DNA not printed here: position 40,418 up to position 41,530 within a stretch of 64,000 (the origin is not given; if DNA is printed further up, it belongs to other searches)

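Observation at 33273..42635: Seven start/stop-coupled genes joining an ABC importer, an adenylating enzyme, an outer-membrane barrel, a CE4 deacetylase and a GT4 transferase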

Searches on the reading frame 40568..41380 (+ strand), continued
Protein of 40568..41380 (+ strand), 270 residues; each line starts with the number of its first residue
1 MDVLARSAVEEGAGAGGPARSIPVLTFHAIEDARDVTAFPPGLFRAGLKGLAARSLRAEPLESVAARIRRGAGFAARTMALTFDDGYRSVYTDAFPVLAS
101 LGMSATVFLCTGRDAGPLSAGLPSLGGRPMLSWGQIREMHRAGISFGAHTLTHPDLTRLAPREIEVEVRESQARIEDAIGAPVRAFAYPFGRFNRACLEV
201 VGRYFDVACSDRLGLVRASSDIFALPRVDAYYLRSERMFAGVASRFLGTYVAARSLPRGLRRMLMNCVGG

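Call 84: find_related_loci(query=A5, collection=metagenome_contigs, flank=10000)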
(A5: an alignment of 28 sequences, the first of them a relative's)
Query A5 (533 aa) in metagenome_contigs; peptide patterns used: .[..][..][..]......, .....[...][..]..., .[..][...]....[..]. (x = any residue, [..] = any of these).
600 stretches matched a pattern (row limit reached: there are more); 508 encode a relative of the query (tblastn E <= 1e-3); the best 80 are kept; 80 distinct loci.
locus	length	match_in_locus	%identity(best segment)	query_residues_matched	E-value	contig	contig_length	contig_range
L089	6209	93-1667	68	2-528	0e+0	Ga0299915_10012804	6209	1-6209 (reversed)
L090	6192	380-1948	66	5-527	0e+0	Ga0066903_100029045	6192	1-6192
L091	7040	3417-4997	65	1-527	0e+0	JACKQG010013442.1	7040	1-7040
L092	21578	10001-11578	65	1-526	0e+0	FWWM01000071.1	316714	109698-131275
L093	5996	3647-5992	63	1-531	0e+0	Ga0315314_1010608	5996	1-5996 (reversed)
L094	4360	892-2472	63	1-527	0e+0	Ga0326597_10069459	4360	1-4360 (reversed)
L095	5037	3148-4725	64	1-527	0e+0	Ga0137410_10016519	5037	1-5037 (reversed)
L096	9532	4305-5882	63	1-527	0e+0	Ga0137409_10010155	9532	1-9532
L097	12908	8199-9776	64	1-527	0e+0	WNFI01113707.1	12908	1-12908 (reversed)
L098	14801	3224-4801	63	1-527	0e+0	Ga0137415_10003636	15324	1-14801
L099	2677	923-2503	62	1-527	0e+0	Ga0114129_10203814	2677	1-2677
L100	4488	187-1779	62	1-531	0e+0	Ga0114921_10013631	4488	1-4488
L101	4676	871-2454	60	1-527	0e+0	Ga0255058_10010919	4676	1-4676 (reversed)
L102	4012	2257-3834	63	1-527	0e+0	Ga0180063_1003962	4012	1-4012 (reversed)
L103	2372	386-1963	61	2-527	0e+0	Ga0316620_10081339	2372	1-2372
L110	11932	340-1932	60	1-531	0e+0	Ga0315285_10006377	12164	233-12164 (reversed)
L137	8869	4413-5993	58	1-527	0e+0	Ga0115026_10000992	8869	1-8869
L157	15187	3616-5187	60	2-531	0e+0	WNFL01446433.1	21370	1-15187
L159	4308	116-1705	57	2-530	0e+0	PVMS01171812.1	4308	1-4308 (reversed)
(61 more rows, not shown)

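Call 87: search_protein_families(library=pfam, proteins=[L092:673-2619:+, L092:2647-2988:+, L092:6715-7935:+, L092:7944-8402:+, L092:8321-8878:+, L092:8971-9807:+, L092:14306-14845:+, L092:17221-18708:+, L092:18720-19661:+, L092:4972-6552:+], max_evalue=0.01)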
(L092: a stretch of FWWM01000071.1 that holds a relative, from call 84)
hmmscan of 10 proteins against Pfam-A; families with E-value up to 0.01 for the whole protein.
L092:673-2619:+ (648 aa): 13 families
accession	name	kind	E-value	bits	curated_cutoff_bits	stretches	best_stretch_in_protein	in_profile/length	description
PF01593.30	Amino_oxidase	-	1.2e-21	77.9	19.8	1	18-405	2-386/443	Flavin containing amine oxidoreductase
PF13450.12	NAD_binding_8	-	1.4e-12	48.2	21.9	1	12-76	1-67/68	NAD(P)-binding Rossmann-like domain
PF12831.13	FAD_oxidored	-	2.4e-07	30.9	27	1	10-45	2-37/416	FAD dependent oxidoreductase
PF01494.25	FAD_binding_3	-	7.3e-07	29.2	22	1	9-40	3-34/349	FAD binding domain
PF00890.30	FAD_binding_2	-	1e-06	28.6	20.4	1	10-47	2-37/414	FAD binding domain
PF01946.23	Thi4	-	5e-06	26.4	26.2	1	4-44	14-55/235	Thi4 family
PF13738.12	Pyr_redox_3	-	2.9e-05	23.9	30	1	11-45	1-36/305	Pyridine nucleotide-disulphide oxidoreductase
PF01266.30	DAO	-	0.00013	22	27.9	1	9-45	1-38/353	FAD dependent oxidoreductase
PF07992.20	Pyr_redox_2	-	0.00015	21.7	26.1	1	9-48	2-43/291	Pyridine nucleotide-disulphide oxidoreductase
PF03486.20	HI0933_like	-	0.00044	20.2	50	1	9-43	2-36/244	HI0933-like protein Rossmann domain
PF03275.19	GLF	-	0.0032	17.6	26.3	0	154-179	2-26/203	UDP-galactopyranose mutase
PF01134.28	GIDA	-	0.0032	17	22.1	1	10-36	2-28/391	Glucose inhibited division protein A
PF00070.33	Pyr_redox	-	0.0064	17.4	22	0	9-33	1-25/82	Pyridine nucleotide-disulphide oxidoreductase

L092:2647-2988:+ (113 aa): 0 families

L092:6715-7935:+ (406 aa): 4 families
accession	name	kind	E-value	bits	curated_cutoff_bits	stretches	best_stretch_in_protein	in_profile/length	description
PF00534.26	Glycos_transf_1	-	3.2e-30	105.4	26.4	1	210-373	7-171/172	Glycosyl transferases group 1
PF13692.12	Glyco_trans_1_4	-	1.6e-23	84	27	1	220-356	3-138/142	Glycosyl transferases group 1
PF13524.12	Glyco_trans_1_2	-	4.1e-09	37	25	1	243-381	9-136/144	Glycosyl transferase-like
PF13439.12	Glyco_transf_4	-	5.4e-05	23.7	28.5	1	21-196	2-168/170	Glycosyltransferase Family 4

L092:7944-8402:+ (152 aa): 1 family
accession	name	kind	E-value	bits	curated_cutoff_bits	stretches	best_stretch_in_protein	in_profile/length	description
PF03279.18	Lip_A_acyltrans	-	0.00089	19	22.3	1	32-127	36-126/295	Bacterial lipid A biosynthesis acyltransferase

L092:8321-8878:+ (185 aa): 1 family
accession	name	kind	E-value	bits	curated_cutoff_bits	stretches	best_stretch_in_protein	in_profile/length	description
PF03279.18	Lip_A_acyltrans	-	7.6e-09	35.6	22.3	1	67-175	181-287/295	Bacterial lipid A biosynthesis acyltransferase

L092:8971-9807:+ (278 aa): 1 family
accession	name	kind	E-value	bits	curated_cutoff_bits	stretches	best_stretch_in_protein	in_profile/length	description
PF01522.26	Polysacc_deac_1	-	2.6e-26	92.5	23.1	1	81-225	5-123/124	Polysaccharide deacetylase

L092:14306-14845:+ (179 aa): 2 families
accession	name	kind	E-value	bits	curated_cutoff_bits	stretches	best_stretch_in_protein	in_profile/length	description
PF07331.16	TctB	-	6.6e-05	23.5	29.1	1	32-168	28-136/137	Tripartite tricarboxylate transporter TctB family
PF17280.7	DUF5345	-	0.003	18.1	27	1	65-126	3-63/77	Family of unknown function (DUF5345)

L092:17221-18708:+ (495 aa): 3 families
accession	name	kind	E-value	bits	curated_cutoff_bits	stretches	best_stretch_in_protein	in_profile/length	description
PF00501.34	AMP-binding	-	9e-80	268.7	29.9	1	13-362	5-383/384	AMP-binding enzyme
PF13193.12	AMP-binding_C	-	3.6e-16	60.3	24.5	1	413-486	1-76/76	AMP-binding enzyme C-terminal domain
PF23562.2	AMP-binding_C_3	-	0.0041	17.9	20.8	0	406-432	9-36/124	AMP-binding enzyme C-terminal domain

L092:18720-19661:+ (313 aa): 1 family
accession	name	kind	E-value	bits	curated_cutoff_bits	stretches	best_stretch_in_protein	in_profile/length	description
PF03279.18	Lip_A_acyltrans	-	5.1e-19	69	22.3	2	197-308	181-290/295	Bacterial lipid A biosynthesis acyltransferase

L092:4972-6552:+ (526 aa): 0 families

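Call 89: search_protein_families(library=ncbifam, proteins=[L092:673-2619:+, L092:2647-2988:+, L085:8043-9065:+, L092:15588-16880:+, L092:14824-15621:+, L092:18720-19661:+, L092:17221-18708:+, L092:3325-4803:+, L092:9998-11689:+, L092:11664-12761:+], max_evalue=0.000001)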
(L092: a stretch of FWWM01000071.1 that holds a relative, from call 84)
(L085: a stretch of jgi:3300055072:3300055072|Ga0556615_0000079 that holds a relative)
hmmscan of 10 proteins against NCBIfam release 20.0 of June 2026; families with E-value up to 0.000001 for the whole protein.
L092:673-2619:+ (648 aa): 25 families
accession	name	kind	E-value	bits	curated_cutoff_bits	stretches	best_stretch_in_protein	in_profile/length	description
NF005548.0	PRK07208.1-4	equivalog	1.6e-224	746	389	1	6-481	2-476/488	hypothetical protein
NF005545.0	PRK07208.1-1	equivalog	2.9e-197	656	451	1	4-480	4-487/504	hypothetical protein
NF005546.0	PRK07208.1-2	equivalog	9.3e-169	562.4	418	2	82-476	110-525/527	hypothetical protein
NF005549.0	PRK07208.1-5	equivalog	1.4e-120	403.4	587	2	83-475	112-533/534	hypothetical protein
NF005547.0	PRK07208.1-3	equivalog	1.8e-117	392.9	380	1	6-476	3-461/465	hypothetical protein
NF005560.0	PRK07233.1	equivalog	2.5e-29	102.4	252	1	9-450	2-418/435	hypothetical protein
TIGR02734.1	crtI_fam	subfamily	3.9e-13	48.9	238.1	1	10-77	1-67/504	phytoene desaturase family protein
NF008841.0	PRK11883.1-1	equivalog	9.8e-12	44.5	517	1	7-99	3-99/453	protoporphyrinogen oxidase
NF058655.1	CrtID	equivalog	1.5e-11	43.8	640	1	10-61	1-52/478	bifunctional phytoene desaturase/3,4-desaturase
TIGR02733.1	desat_CrtD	equivalog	3.8e-11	42.3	549.7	1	8-60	2-54/492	C-3',4' desaturase CrtD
TIGR03467.1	HpnE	equivalog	2.2e-10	40.4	283.05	1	10-89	1-83/430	hydroxysqualene dehydroxylase HpnE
NF045637.1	carotdesatCrtDProt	equivalog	4.4e-10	38.7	580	1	10-77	1-67/485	1-hydroxycarotenoid 3,4-desaturase CrtD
TIGR00031.1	UDP-GALP_mutase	equivalog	8.4e-10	38.1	303.75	0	10-174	4-171/378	UDP-galactopyranose mutase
NF008845.0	PRK11883.1-5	equivalog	3.1e-09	35.6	560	1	6-102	3-106/468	protoporphyrinogen oxidase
TIGR02730.1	carot_isom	equivalog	1.1e-08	34.4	586.9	0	10-64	3-57/493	carotenoid isomerase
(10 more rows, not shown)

L092:2647-2988:+ (113 aa): 1 family
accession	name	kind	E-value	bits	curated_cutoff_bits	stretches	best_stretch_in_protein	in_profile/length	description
NF037947.1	holin_4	subfamily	2.1e-09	37.7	70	1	21-104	1-75/75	bacteriophage holin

L085:8043-9065:+ (340 aa): 13 families
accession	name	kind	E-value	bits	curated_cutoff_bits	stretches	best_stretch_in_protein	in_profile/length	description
TIGR03965.1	mycofact_glyco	equivalog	2.6e-28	99.1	280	1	3-211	76-291/467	mycofactocin biosynthesis glycosyltransferase MftF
NF041875.1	EPS_EpsD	equivalog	2e-27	96.5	370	1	3-195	1-201/325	exopolysaccharide biosynthesis glycosyltransferase EpsD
TIGR04283.1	glyco_like_mftF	equivalog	4.8e-23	81.9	182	1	3-220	1-205/221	TIGR04283 family arsenosugar biosynthesis glycosyltransferase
TIGR03937.1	PgaC_IcaA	equivalog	3.9e-14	52.4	422.3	1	3-119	47-168/407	poly-beta-1,6-N-acetyl-D-glucosamine synthase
NF007482.0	PRK10073.1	equivalog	6.2e-13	48.4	423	1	2-105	7-113/334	glycosyltransferase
NF010496.0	PRK13915.1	equivalog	5.2e-12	45.5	262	1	2-115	32-156/307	glucosyl-3-phosphoglycerate synthase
NF047683.1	TeichurnBiosyTuaG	equivalog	2.5e-09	37.1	400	1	3-119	8-128/252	teichuronic acid biosynthesis protein TuaG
TIGR03469.1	HpnB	hypoth_equivalog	4.7e-09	35.8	379.25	1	4-218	47-281/386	hopene-associated glycosyltransferase HpnB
NF050819.1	PolSacchBiosHfsG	equivalog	4.8e-09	35.8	500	1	2-209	13-225/302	polysaccharide biosynthesis protein HfsG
NF058614.1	PPMAGASynPpgS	equivalog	3.1e-08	33.3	370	1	5-96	4-96/226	polyprenyl-phospho-N-acetylgalactosaminyl synthase PpgS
TIGR04182.1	glyco_TIGR04182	equivalog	1.1e-07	31.6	325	1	4-102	3-98/293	S-layer glycoprotein N-glycosyltransferase AglJ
NF045692.1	OglycostaseCruG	equivalog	2.2e-07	30.1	600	0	3-49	43-89/386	2'-O-glycosyltransferase CruG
NF038299.1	EPS_HpsN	equivalog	3.1e-07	29.7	425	0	2-112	2-117/317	hormogonium polysaccharide biosynthesis glycosyltransferase HpsN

L092:15588-16880:+ (430 aa): 18 families
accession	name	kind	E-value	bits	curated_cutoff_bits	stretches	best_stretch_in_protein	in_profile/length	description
TIGR03999.1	thiol_BshA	equivalog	8.3e-20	71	273.7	1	185-416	134-374/375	N-acetyl-alpha-D-glucosaminyl L-malate synthase BshA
TIGR02149.1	glgA_Coryne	subfamily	6.2e-18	65.1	302.4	1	244-400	202-375/391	glycogen synthase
TIGR04157.1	glyco_rSAM_CFB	subfamily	8.8e-18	64.5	400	1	249-403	230-397/406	TIGR04157 family glycosyltransferase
NF041010.1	glycosy_Agl16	equivalog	1e-14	54.2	575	1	189-402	127-338/352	glycosylation protein Agl16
NF046085.1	XrtY_assoc_Gly1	equivalog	5.3e-14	51.9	400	1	219-416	184-385/387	XrtY-associated glycosyltransferase XYAG1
NF047684.1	TeichurnBiosyTuaC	equivalog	8e-14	51.4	550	1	240-403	213-377/391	teichuronic acid biosynthesis protein TuaC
NF038229.1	Glyco4_Geo_Pelo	equivalog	4.9e-13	48.8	400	1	260-415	179-336/338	GPMC system family 4 glycosyltransferase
NF038298.1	EPS_HpsO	equivalog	9.9e-12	44.3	575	1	191-415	142-387/388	hormogonium polysaccharide biosynthesis glycosyltransferase HpsO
NF041876.1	EPS_EpsE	equivalog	2.6e-11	43.4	400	1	244-402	212-383/389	exopolysaccharide biosynthesis GT4 family glycosyltransferase EpsE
TIGR03449.1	mycothiol_MshA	equivalog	2.6e-11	43.1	462.5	1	240-402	214-392/406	D-inositol-3-phosphate glycosyltransferase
TIGR03088.1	stp2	hypoth_equivalog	3.4e-11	42.8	409.05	1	224-414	173-372/374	TIGR03088 family PEP-CTERM/XrtA system glycosyltransferase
NF038295.1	EPS_HpsP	equivalog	1.3e-09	37.5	550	1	234-412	195-384/388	hormogonium polysaccharide biosynthesis glycosyltransferase HpsP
TIGR04047.1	MSMEG_0565_glyc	hypoth_equivalog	9e-09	34.9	259.85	1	243-408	190-371/373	MSMEG_0565 family glycosyltransferase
TIGR02095.1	glgA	subfamily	1.6e-08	33.7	328.45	1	244-360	292-412/477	glycogen/starch synthase, ADP-glucose type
NF012028.0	PRK15484.1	subfamily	2.1e-08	33.7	618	1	200-370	144-334/380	lipopolysaccharide N-acetylglucosaminyltransferase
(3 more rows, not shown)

L092:14824-15621:+ (265 aa): 8 families
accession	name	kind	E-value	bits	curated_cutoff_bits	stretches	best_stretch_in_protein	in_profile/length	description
TIGR03938.2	deacetyl_PgaB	equivalog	8.7e-23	80.4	321.9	1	19-147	5-143/621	poly-beta-1,6-N-acetyl-D-glucosamine N-deacetylase PgaB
TIGR03933.1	PIA_icaB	equivalog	3.7e-15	56.1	248.35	1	33-224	34-227/245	intercellular adhesin biosynthesis polysaccharide N-deacetylase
NF011177.0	PRK14582.1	equivalog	7.7e-15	54.2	923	1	20-147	52-186/671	poly-beta-1,6-N-acetyl-D-glucosamine N-deacetylase PgaB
NF011176.0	PRK14581.1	equivalog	3.5e-12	45.3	1091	1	10-149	42-188/673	poly-beta-1,6-N-acetyl-D-glucosamine N-deacetylase PgaB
TIGR02764.1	spore_ybaN_pdaB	equivalog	1.6e-10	41.1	237.4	1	71-200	5-119/191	polysaccharide deacetylase family sporulation protein PdaB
NF050820.1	PolSacchBiosHfsH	equivalog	3.4e-09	36.7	400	1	75-218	37-172/249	oligosaccharide deacetylase HfsH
TIGR04243.1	nodulat_NodB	equivalog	4.9e-07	29.4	240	0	73-192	3-108/197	chitooligosaccharide deacetylase NodB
TIGR02873.1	spore_ylxY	hypoth_equivalog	9.5e-07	28.3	391.5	0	133-192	131-190/268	probable sporulation protein, polysaccharide deacetylase family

L092:18720-19661:+ (313 aa): 8 families
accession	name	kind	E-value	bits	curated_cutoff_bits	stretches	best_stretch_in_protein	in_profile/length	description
NF006270.0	PRK08419.1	equivalog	4.7e-17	62.2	248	1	17-308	10-285/298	lipid A biosynthesis lauroyl acyltransferase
NF005919.0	PRK07920.1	equivalog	2.2e-15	56.5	209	1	37-308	35-287/311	phosphatidylinositol mannoside acyltransferase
NF006507.0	PRK08943.1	subfamily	2.9e-11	43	337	0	224-311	220-303/322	lipid A biosynthesis (KDO)2-(lauroyl)-lipid IVA acyltransferase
TIGR02208.1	lipid_A_msbB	equivalog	3.1e-09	36.5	336.05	0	30-128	33-132/305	lauroyl-Kdo(2)-lipid IV(A) myristoyltransferase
NF006437.0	PRK08733.1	equivalog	4.2e-08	32.7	540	0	14-123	25-131/306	LpxL/LpxP family Kdo(2)-lipid IV(A) lauroyl/palmitoleoyl acyltransferase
NF004191.0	PRK05646.1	equivalog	9e-08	31.6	491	0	34-307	38-291/310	lipid A biosynthesis lauroyl acyltransferase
TIGR02207.1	lipid_A_htrB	subfamily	9.5e-08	31.7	297.8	0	236-308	219-288/303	LpxL/LpxP family Kdo(2)-lipid IV(A) lauroyl/palmitoleoyl acyltransferase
NF006432.0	PRK08706.1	equivalog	5.6e-07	29.1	384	0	33-82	20-68/289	lipid A biosynthesis lauroyl acyltransferase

L092:17221-18708:+ (495 aa): 105 families (the best 25 are shown)
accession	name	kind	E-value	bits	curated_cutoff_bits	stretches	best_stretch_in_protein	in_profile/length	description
NF004837.0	PRK06187.1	subfamily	1e-108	363.9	476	1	2-492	7-518/531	long-chain-fatty-acid--CoA ligase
NF006181.0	PRK08314.1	subfamily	1.2e-90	304.4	705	2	150-494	200-552/563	long-chain-fatty-acid--CoA ligase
NF005801.1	PRK07656.1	equivalog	1e-86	291.6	657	1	3-491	1-498/500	FadD3 family acyl-CoA ligase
NF005702.0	PRK07514.1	subfamily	3e-85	286.5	558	1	7-493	7-497/506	malonyl-CoA synthase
NF006182.0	PRK08316.1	subfamily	1e-83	281.6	663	1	3-492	11-513/523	fatty acyl-CoA synthetase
NF005676.0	PRK07470.1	equivalog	1.6e-83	281.2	774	1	7-493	24-526/544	acyl-CoA synthetase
NF009233.0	PRK12583.1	subfamily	7.1e-79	265.7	832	2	123-492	170-546/558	fatty acid CoA ligase family protein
NF002966.0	PRK03640.1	equivalog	3.7e-77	259.9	556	1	4-493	3-477/483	o-succinylbenzoate--CoA ligase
NF005307.0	PRK06839.1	equivalog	4.4e-77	259.8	748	1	16-493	15-490/496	o-succinylbenzoate--CoA ligase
NF004114.0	PRK05605.1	equivalog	6.4e-75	252.6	766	2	152-492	219-565/575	long-chain-fatty-acid--CoA ligase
NF005220.0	PRK06710.1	equivalog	8.5e-74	248.6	1116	2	157-494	209-551/563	long-chain-fatty-acid--CoA ligase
NF005947.1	PRK08008.1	equivalog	3.9e-73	246.8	651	1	17-492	21-517/518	crotonobetaine/carnitine-CoA ligase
TIGR01923.1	menE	equivalog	3.6e-72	243.6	330.15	1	30-491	1-441/442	o-succinylbenzoate--CoA ligase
NF004511.1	PRK05852.1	equivalog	5e-72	243.2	650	1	15-492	11-500/505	FadD7 family fatty acid--CoA ligase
NF052269.1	Staph_lig_FadD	equivalog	1.4e-71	241.4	650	1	17-493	14-490/499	long-chain-fatty-acid--CoA ligase FadD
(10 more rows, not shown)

L092:3325-4803:+ (492 aa): 0 families

L092:9998-11689:+ (563 aa): 0 families

L092:11664-12761:+ (365 aa): 0 families

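Call 107: find_encoding_contigs(protein=P0501, flank=10000, max_places=1)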
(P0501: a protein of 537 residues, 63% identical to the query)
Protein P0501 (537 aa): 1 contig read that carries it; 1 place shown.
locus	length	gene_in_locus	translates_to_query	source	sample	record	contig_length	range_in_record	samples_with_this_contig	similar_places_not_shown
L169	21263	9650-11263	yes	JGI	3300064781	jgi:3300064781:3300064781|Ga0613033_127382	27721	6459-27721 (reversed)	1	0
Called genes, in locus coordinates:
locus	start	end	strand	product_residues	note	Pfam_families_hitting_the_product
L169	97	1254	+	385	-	PF01548:DEDD_Tnp_IS110, PF02371:Transposase_20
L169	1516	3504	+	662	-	PF00515:TPR_1, PF07719:TPR_2 (weak), PF13181:TPR_8, PF13431:TPR_17 (weak), PF14559:TPR_19 (weak), PF00515:TPR_1 (weak), PF13414:TPR_11 (weak), PF13432:TPR_16, +12 more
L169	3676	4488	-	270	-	-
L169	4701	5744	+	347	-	PF00535:Glycos_transf_2, PF10111:Glyco_tranf_2_2, PF13641:Glyco_tranf_2_3, PF13506:Glyco_transf_21 (weak), PF13632:Glyco_trans_2_3 (weak)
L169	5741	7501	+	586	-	PF00070:Pyr_redox (faint), PF00890:FAD_binding_2 (weak), PF01266:DAO (weak), PF01593:Amino_oxidase, PF03486:HI0933_like (faint), PF07992:Pyr_redox_2 (faint), PF12831:FAD_oxidored (faint), PF13450:NAD_binding_8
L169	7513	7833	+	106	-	-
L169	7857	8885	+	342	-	PF00685:Sulfotransfer_1 (faint), PF13469:Sulfotransfer_3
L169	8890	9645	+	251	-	PF01522:Polysacc_deac_1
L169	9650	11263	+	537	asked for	-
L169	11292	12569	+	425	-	PF13439:Glyco_transf_4, PF13579:Glyco_trans_4_4, PF00534:Glycos_transf_1, PF13692:Glyco_trans_1_4, PF13524:Glyco_trans_1_2 (weak)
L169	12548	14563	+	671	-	PF25062:ARM_TT21_N (faint), PF25063:ARM_TT21_C (faint), PF13428:TPR_14 (faint), PF00515:TPR_1 (faint), PF07719:TPR_2 (faint), PF13174:TPR_6 (faint), PF13176:TPR_7 (faint), PF13432:TPR_16 (weak), +8 more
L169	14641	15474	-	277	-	-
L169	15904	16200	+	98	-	PF06912:DUF1275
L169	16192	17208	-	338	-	PF13379:NMT1_2, PF09084:NMT1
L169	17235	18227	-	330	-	PF13379:NMT1_2, PF09084:NMT1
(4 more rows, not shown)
